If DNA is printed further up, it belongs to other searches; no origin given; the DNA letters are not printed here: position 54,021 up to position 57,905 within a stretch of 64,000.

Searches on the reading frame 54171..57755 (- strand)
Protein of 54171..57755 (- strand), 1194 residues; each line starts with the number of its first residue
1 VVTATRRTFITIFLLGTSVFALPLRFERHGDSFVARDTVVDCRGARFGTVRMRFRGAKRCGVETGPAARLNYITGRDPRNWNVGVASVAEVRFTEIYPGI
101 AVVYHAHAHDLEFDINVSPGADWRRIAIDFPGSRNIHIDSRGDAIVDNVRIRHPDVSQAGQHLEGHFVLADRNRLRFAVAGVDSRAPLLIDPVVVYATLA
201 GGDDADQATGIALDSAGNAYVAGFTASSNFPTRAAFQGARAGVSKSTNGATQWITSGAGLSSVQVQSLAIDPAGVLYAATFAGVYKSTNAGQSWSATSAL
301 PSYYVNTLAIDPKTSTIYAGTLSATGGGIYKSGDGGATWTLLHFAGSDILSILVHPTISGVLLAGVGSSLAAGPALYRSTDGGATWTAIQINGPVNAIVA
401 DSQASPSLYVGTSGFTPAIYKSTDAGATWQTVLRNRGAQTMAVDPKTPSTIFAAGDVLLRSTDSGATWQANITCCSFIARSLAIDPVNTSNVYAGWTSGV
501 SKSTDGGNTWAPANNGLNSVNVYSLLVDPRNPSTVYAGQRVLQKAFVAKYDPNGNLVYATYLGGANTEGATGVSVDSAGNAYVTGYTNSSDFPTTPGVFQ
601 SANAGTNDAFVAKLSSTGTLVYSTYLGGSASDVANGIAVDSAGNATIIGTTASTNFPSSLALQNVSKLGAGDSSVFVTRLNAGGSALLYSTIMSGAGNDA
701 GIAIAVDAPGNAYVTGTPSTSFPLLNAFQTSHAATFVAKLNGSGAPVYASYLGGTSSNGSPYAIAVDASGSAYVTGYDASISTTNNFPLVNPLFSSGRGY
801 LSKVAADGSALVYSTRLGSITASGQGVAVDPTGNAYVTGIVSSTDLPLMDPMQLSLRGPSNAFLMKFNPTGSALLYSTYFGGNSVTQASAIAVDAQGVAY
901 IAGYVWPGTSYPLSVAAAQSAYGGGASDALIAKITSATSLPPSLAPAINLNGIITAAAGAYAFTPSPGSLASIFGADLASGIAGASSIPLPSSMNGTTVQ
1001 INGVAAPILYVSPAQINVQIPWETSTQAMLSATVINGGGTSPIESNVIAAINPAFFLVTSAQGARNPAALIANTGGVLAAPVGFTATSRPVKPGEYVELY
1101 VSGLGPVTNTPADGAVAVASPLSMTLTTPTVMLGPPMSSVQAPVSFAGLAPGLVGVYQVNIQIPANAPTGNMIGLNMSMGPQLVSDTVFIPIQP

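Call 81: search_protein_families(library=pfam, proteins=[window:54171-57755:-], max_evalue=0.001)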
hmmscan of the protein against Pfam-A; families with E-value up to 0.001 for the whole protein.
window:54171-57755:- (1194 aa): 6 families
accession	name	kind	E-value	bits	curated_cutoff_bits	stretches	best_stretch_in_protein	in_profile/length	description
PF06739.17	SBBP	-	5e-39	132.4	20.5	4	557-593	1-38/38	Beta-propeller repeat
PF25778.1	DUF7948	-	7.6e-23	82.1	27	1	46-193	57-214/214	Domain of unknown function (DUF7948)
PF15902.12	Sortilin-Vps10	-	1.6e-11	44.1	33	2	376-469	3-110/446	Sortilin, neurotensin receptor 3,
PF02012.26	BNR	-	2e-07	30.4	27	0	377-387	1-11/12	BNR/Asp-box repeat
PF14870.12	PSII_BNR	-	6.7e-07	29.3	27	1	375-525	126-282/303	Photosynthesis system II assembly factor YCF48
PF07494.17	Reg_prop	-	7.9e-05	22.9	20.4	0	259-281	1-23/24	Two component regulator propeller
